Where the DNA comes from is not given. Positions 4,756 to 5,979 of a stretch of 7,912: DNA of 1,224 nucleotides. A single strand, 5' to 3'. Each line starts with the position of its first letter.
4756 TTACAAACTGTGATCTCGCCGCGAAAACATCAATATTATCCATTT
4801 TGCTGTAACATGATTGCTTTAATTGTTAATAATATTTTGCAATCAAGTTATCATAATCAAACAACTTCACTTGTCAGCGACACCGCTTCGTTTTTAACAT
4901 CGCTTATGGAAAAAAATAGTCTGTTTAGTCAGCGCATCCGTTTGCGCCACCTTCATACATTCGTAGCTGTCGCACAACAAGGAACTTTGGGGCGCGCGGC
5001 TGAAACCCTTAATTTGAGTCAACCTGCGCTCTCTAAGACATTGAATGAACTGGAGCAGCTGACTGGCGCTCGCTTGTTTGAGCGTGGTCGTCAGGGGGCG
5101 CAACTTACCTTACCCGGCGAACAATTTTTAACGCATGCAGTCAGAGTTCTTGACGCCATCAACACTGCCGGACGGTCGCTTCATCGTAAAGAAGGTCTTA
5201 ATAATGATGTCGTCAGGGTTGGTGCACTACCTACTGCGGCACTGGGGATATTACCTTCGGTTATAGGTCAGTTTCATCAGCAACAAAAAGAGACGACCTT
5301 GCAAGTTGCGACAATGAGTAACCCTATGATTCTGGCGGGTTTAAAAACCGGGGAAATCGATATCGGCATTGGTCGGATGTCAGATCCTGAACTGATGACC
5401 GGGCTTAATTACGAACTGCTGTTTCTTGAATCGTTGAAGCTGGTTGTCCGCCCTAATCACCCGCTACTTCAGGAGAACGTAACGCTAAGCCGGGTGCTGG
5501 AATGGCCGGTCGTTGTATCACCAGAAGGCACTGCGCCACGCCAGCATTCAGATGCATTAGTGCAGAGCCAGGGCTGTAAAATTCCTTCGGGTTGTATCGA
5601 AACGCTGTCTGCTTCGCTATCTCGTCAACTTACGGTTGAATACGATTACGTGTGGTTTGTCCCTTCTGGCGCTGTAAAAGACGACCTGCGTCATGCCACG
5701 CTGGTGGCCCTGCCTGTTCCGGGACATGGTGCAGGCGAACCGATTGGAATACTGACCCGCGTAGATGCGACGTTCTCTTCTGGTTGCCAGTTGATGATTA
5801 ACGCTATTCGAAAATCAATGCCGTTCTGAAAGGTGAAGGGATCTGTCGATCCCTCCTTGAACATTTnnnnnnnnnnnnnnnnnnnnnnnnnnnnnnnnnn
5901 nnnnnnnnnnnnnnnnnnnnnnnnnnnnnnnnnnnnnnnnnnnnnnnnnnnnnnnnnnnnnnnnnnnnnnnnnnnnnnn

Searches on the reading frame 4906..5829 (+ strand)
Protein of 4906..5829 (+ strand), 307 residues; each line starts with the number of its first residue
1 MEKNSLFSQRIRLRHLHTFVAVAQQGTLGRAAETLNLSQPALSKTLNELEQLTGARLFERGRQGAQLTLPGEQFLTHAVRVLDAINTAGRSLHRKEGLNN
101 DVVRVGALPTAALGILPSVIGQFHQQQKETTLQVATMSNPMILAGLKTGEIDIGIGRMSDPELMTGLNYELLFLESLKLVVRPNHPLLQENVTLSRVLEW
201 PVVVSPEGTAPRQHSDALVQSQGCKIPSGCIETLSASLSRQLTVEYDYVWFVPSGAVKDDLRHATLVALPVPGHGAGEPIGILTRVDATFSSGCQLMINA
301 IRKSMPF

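Call 17: search_protein_families(proteins=[window:4906-5829:+], library=ncbifam)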
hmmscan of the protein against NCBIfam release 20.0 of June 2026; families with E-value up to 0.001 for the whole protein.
window:4906-5829:+ (307 aa): 53 families (the best 25 are shown)
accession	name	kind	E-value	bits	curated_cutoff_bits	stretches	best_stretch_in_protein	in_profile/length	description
TIGR02424.1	TF_pcaQ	equivalog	1.3e-85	287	303.8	1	9-303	1-296/300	pca operon transcription factor PcaQ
NF007307.0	PRK09791.1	equivalog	1.9e-39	135.6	336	1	8-277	2-269/302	LysR family transcriptional regulator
NF008416.0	PRK11242.1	equivalog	4.9e-35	121.3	277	1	13-225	3-215/300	transcriptional regulator CynR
NF007385.0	PRK09906.1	equivalog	3.1e-31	108.6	356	1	12-193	2-180/296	DNA-binding transcriptional regulator HcaR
NF045775.1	acetoin_reg_AlsR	exception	1.9e-29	103.1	430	1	12-215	2-204/290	acetoin biosynthesis transcriptional regulator AlsR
NF040710.1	benzoate_CatM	exception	1.9e-29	102.9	580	1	12-285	2-274/293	cis,cis-muconate-binding transcription regulator CatM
NF040786.1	LysR_Sec_metab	equivalog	2e-28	99.3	250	1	12-226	2-217/298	selenium metabolism-associated LysR family transcriptional regulator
NF007439.0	PRK09986.1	equivalog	2.3e-27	96.2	290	1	9-206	5-203/296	LysR family transcriptional regulator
NF047520.1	trans_act_CidR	equivalog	2.4e-26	92.6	415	1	13-195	3-184/292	cidABC operon transcriptional activator CidR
TIGR03339.1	phn_lysR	subfamily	1e-24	87.3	341.1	1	16-228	2-210/279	aminoethylphosphonate catabolism associated LysR family transcriptional regulator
NF053705.1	TransRegGltCGpos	equivalog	1.8e-24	86.5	350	1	12-215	2-205/300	glutamate biosynthesis transcriptional regulator GltC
NF047354.1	trans_reg_GltC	equivalog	3.6e-22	79.3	300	1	13-189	3-179/290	glutamate biosynthesis transcriptional regulator GltC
NF040709.1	benzoate_BenM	exception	9e-21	74.5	600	1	12-211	2-201/299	benzoate utilization transcription regulator BenM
NF047711.1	PutUtilRegPtrR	equivalog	1.7e-20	73.3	400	1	13-190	3-176/283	putrescine utilization regulator PtrR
NF008239.0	PRK11013.1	equivalog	7.6e-20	71.1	288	1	10-235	3-226/309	LysR family transcriptional regulator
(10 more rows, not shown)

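Call 29: find_related_loci(query=window:4906-5826:+, collection=genome_contigs, flank=4000)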
Query window:4906-5826:+ (307 aa) in genome_contigs; peptide patterns used: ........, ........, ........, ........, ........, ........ (x = any residue, [..] = any of these).
128 stretches matched a pattern; 64 encode a relative of the query (tblastn E <= 1e-3); 63 distinct loci.
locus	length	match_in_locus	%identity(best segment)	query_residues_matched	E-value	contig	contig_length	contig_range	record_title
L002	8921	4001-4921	97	1-307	0e+0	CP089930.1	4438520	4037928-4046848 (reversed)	Escherichia coli strain E69 chromosome, complete genome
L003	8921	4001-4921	97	1-307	0e+0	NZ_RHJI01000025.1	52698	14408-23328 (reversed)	Escherichia sp. E1V33 1V33_25_consensus, whole genome shotgun sequence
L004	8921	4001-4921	96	1-307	0e+0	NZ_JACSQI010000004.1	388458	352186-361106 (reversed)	Escherichia whittamii strain Sa2BVA5 NODE_4_length_388458_cov_7.964772, whole genome shotgun sequence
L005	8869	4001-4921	95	1-307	0e+0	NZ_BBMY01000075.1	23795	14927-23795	Escherichia albertii NBRC 107761 = DSM 17582 strain NBRC 107761, whole genome shotgun sequence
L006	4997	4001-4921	97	1-307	0e+0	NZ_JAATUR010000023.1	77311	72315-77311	Escherichia coli strain SCPM-O-B-8794 23length=77311, whole genome shotgun sequence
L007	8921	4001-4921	88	1-307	0e+0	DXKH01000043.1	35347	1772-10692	MAG TPA_asm: Citrobacter sp. isolate HRGM_Genome_0066 HRGM_Genome_0066_43, whole genome shotgun sequence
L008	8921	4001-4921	88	1-307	0e+0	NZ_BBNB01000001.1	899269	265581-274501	Citrobacter sedlakii NBRC 105722, whole genome shotgun sequence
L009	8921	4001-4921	87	1-307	0e+0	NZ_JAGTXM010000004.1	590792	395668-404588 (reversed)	Citrobacter amalonaticus strain ku-bf3 scaffold_3, whole genome shotgun sequence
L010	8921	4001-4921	86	1-307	0e+0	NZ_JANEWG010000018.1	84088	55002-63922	Citrobacter sp. Awk 4 510132-22-18, whole genome shotgun sequence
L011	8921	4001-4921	86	1-307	0e+0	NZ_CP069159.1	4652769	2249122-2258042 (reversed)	Citrobacter sp. R56 chromosome, complete genome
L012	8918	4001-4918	86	1-306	3e-180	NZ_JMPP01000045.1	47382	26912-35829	Raoultella planticola ATCC 33531 GRPL.assembly.45, whole genome shotgun sequence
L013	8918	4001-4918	86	1-306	6e-180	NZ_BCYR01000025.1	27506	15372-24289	Raoultella ornithinolytica NBRC 105727 = ATCC 31898 strain NBRC 105727, whole genome shotgun sequence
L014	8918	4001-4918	86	1-306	9e-180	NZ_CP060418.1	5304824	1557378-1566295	Enterobacter sp. JUb54 strain RIT712 chromosome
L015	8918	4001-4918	84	1-306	2e-176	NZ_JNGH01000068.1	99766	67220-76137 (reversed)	Trabulsiella odontotermitis strain 01 SAMPLE01_CONTIG_85, whole genome shotgun sequence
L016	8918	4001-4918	82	1-306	5e-175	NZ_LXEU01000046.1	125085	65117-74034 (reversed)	Kluyvera georgiana ATCC 51603 Sequence00046, whole genome shotgun sequence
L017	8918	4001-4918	83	1-306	2e-174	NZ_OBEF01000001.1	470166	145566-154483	Enterobacter sp. CC120223-11, whole genome shotgun sequence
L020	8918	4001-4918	82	1-306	7e-173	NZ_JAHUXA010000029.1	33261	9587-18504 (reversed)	Enterobacter sp. ENT03 NODE_29_length_33261_cov_53.314662, whole genome shotgun sequence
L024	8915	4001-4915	82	1-305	3e-172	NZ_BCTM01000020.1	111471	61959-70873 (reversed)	Kluyvera cryocrescens NBRC 102467, whole genome shotgun sequence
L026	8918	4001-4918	82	1-306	1e-170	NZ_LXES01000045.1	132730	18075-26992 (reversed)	Enterobacter soli ATCC BAA-2102 Sequence00045, whole genome shotgun sequence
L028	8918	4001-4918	80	1-306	3e-167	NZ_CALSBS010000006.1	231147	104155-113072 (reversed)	Pseudocitrobacter vendiensis strain CPO20170097T, whole genome shotgun sequence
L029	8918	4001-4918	79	1-306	7e-167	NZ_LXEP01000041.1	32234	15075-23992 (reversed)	Buttiauxella gaviniae ATCC 51604 Sequence00041, whole genome shotgun sequence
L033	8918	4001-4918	78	1-306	3e-166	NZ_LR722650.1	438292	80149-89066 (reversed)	Buttiauxella massiliensis strain Marseille-P9829, whole genome shotgun sequence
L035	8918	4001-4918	79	1-306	1e-165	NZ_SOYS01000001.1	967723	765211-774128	Cedecea colo strain ZA scaffold_0, whole genome shotgun sequence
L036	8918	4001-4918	79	1-306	3e-165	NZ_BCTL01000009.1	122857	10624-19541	Cedecea neteri NBRC 105707 = ATCC 33855 strain NBRC 105707, whole genome shotgun sequence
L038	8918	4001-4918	79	1-306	4e-165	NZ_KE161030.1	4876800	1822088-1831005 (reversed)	Cedecea davisae DSM 4568 Scaffold0, whole genome shotgun sequence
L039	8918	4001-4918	78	1-306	3e-164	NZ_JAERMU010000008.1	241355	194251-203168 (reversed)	Cedecea sulfonylureivorans strain LAM2020 LMT5_ctg008, whole genome shotgun sequence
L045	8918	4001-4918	78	1-306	5e-160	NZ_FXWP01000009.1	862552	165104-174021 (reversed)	Kosakonia pseudosacchari strain JM-387, whole genome shotgun sequence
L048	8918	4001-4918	78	1-306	8e-158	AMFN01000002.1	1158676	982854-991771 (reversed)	Enterobacteriaceae bacterium LSJC7 Scaffold1_2, whole genome shotgun sequence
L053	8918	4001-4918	77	1-306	1e-158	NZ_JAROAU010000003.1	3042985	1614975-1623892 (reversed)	Kosakonia cowanii strain 282A-S69 282A_S69_3, whole genome shotgun sequence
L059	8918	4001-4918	80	1-306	1e-167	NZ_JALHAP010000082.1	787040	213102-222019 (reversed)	Dryocola boscaweniae strain H6W4 NODE_1_length_787040_cov_59.065278, whole genome shotgun sequence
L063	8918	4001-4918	77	1-306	2e-159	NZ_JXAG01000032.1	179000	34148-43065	Enterobacter sp. Bisph1 contig032, whole genome shotgun sequence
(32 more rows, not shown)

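Call 34: search_protein_families(proteins=[L012:2473-3213:+, L012:3210-3830:+, L008:2982-3875:-], library=ncbifam)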
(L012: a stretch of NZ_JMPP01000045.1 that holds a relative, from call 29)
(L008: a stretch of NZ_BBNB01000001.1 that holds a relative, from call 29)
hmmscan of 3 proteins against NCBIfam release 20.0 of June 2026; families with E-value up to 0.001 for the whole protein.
L012:2473-3213:+ (246 aa): 5 families
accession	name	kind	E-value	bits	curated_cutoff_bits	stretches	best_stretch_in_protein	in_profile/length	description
TIGR02422.1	protocat_beta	equivalog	1e-109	365.4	296.4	1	18-239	1-220/220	protocatechuate 3,4-dioxygenase subunit beta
TIGR02423.1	protocat_alph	equivalog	2.2e-28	99.4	126.25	1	77-237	37-190/193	protocatechuate 3,4-dioxygenase subunit alpha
TIGR02465.1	chlorocat_1_2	equivalog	3.4e-17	62.4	359.25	1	43-190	67-214/246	chlorocatechol 1,2-dioxygenase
TIGR02439.1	catechol_proteo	equivalog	1.5e-15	56.9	392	1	77-188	126-242/285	catechol 1,2-dioxygenase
TIGR02438.1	catachol_actin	equivalog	7e-13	48.4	404.4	1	77-189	130-247/281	catechol 1,2-dioxygenase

L012:3210-3830:+ (206 aa): 4 families
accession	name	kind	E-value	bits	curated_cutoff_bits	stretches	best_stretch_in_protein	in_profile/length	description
TIGR02423.1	protocat_alph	equivalog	1.1e-78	263.6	126.25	1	8-206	1-193/193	protocatechuate 3,4-dioxygenase subunit alpha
TIGR02422.1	protocat_beta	equivalog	1.4e-33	116.5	296.4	1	44-203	56-218/220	protocatechuate 3,4-dioxygenase subunit beta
TIGR02439.1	catechol_proteo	equivalog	7.4e-08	31.7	392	1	41-88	121-168/285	catechol 1,2-dioxygenase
TIGR02465.1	chlorocat_1_2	equivalog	0.00045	19.5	359.25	0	42-84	91-134/246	chlorocatechol 1,2-dioxygenase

L008:2982-3875:- (297 aa): 12 families
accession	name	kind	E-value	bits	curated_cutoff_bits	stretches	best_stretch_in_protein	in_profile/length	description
NF003877.0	PRK05427.1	equivalog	2.2e-87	293.4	283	1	1-296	3-306/308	manganese-dependent inorganic pyrophosphatase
NF011443.0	PRK14869.1-5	equivalog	9e-61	205.9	335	2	67-296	307-544/546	putative manganese-dependent inorganic diphosphatase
NF011441.0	PRK14869.1-3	equivalog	4.6e-54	183.9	753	2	68-295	307-542/548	putative manganese-dependent inorganic diphosphatase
NF011442.0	PRK14869.1-4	equivalog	1.3e-52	178.9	400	2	68-296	307-539/543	putative manganese-dependent inorganic diphosphatase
NF011440.0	PRK14869.1-2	equivalog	1.1e-51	176.2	746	2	67-293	301-534/541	putative manganese-dependent inorganic diphosphatase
NF011447.0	PRK14869.2-3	equivalog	3.4e-51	174.5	522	2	68-290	305-534/540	putative manganese-dependent inorganic diphosphatase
NF011445.0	PRK14869.2-1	equivalog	4.9e-48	163.9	483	2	68-295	309-544/548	putative manganese-dependent inorganic diphosphatase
NF011449.0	PRK14869.2-5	equivalog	1.8e-46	159.1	411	2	68-294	209-443/451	putative manganese-dependent inorganic diphosphatase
NF011448.0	PRK14869.2-4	equivalog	1.4e-43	149.1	562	2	68-294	323-558/563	putative manganese-dependent inorganic diphosphatase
NF011446.0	PRK14869.2-2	equivalog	5.9e-33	114.1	601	2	68-294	321-555/576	putative manganese-dependent inorganic diphosphatase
NF011444.0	PRK14869.1-6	equivalog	1.4e-30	106.4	1105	2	68-292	307-540/547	putative manganese-dependent inorganic diphosphatase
NF041569.1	A-tRNAntase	equivalog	6e-08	31.4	1440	1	89-219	93-219/880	A-adding tRNA nucleotidyltransferase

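Call 49: search_protein_families(proteins=[L012:4001-4921:+, L016:4001-4921:+, L033:4001-4921:+, L045:4001-4921:+], library=ncbifam, max_evalue=1e-40)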
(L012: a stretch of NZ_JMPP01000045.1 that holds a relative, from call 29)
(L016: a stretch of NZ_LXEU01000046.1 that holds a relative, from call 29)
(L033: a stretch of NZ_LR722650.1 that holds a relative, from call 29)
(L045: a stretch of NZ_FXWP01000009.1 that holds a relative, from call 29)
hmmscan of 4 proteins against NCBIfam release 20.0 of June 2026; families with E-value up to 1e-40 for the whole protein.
L012:4001-4921:+ (307 aa): 1 family
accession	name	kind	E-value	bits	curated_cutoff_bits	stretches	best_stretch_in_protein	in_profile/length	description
TIGR02424.1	TF_pcaQ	equivalog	1.8e-89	299.6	303.8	1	9-304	1-297/300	pca operon transcription factor PcaQ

L016:4001-4921:+ (307 aa): 1 family
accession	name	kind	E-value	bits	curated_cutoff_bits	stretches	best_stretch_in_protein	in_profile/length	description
TIGR02424.1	TF_pcaQ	equivalog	2e-89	299.5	303.8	1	9-304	1-297/300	pca operon transcription factor PcaQ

L033:4001-4921:+ (307 aa): 1 family
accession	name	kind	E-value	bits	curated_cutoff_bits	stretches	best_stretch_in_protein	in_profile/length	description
TIGR02424.1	TF_pcaQ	equivalog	2.4e-92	309.1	303.8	1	9-303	1-296/300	pca operon transcription factor PcaQ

L045:4001-4921:+ (307 aa): 2 families
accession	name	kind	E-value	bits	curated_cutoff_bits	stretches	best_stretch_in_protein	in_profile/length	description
TIGR02424.1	TF_pcaQ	equivalog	1.9e-83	279.9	303.8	1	9-304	1-297/300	pca operon transcription factor PcaQ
NF007307.0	PRK09791.1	equivalog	3.3e-41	141.4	336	1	8-304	2-296/302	LysR family transcriptional regulator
